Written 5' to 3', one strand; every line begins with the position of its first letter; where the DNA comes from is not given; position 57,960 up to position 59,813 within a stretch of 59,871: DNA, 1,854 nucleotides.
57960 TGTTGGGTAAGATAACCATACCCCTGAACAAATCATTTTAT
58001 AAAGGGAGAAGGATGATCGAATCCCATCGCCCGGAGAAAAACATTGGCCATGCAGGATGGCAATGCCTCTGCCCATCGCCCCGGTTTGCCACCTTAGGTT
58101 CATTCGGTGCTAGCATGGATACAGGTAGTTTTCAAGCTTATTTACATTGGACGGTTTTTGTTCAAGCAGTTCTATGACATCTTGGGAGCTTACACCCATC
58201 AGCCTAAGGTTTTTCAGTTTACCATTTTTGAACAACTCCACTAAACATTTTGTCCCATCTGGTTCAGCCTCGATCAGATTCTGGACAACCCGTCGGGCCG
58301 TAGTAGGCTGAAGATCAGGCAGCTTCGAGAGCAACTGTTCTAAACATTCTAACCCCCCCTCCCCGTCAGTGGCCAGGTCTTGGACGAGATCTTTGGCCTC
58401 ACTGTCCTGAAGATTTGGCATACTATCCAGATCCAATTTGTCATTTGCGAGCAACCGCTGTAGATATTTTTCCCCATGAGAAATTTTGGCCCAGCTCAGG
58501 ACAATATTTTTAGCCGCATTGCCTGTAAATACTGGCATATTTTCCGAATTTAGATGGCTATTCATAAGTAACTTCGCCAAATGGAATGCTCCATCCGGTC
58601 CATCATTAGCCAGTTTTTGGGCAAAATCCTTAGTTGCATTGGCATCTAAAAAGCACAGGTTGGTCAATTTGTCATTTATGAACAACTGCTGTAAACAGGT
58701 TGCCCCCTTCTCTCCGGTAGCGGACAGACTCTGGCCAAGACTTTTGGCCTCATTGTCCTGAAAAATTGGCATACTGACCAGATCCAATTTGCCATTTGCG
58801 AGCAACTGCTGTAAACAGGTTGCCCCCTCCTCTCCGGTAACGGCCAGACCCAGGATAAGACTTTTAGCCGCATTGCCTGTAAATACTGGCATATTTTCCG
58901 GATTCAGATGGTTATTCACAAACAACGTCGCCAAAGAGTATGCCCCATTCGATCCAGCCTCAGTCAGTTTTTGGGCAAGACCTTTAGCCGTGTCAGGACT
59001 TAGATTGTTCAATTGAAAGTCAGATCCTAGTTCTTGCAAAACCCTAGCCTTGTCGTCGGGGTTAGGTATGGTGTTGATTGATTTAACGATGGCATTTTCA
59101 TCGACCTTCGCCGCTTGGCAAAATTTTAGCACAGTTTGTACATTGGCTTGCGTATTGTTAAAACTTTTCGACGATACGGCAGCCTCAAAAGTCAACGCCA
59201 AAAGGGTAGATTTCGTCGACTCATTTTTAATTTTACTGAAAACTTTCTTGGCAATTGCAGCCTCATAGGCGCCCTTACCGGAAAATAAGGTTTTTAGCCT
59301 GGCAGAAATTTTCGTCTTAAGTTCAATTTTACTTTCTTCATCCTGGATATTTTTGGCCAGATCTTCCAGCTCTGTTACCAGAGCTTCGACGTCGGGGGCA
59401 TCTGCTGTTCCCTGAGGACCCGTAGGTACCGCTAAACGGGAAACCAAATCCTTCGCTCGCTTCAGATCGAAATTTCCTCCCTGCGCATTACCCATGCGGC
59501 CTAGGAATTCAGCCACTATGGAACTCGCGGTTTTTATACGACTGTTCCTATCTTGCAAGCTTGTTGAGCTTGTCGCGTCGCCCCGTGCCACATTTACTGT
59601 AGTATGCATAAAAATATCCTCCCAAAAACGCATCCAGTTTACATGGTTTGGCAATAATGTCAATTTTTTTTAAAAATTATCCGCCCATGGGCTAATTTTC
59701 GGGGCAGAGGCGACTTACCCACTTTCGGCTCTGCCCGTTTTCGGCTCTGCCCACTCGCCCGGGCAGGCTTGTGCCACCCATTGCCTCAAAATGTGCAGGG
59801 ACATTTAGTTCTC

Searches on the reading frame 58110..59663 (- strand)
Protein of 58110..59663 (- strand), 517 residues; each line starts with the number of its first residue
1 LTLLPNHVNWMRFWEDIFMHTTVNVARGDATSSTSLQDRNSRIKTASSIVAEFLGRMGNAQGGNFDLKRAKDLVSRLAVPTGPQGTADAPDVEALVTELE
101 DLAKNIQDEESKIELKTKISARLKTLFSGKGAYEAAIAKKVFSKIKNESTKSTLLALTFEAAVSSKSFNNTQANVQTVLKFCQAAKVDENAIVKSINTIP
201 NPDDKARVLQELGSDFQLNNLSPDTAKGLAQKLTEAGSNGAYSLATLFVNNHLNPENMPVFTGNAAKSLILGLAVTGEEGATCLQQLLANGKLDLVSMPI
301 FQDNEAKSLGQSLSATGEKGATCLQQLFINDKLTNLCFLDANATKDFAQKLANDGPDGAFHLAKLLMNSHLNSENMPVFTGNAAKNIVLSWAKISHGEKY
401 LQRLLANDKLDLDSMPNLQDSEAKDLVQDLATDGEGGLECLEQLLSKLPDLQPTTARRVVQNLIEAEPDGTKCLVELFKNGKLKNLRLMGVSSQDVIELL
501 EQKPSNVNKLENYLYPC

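Call 23: search_protein_families(library=pfam, proteins=[window:58110-59663:-], max_evalue=0.01)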
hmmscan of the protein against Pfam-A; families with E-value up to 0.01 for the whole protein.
window:58110-59663:- (517 aa): 1 family
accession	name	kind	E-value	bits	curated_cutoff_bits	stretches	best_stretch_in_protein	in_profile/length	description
PF00615.24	RGS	-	0.0093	16.8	23.9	0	105-180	40-101/117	Regulator of G protein signaling domain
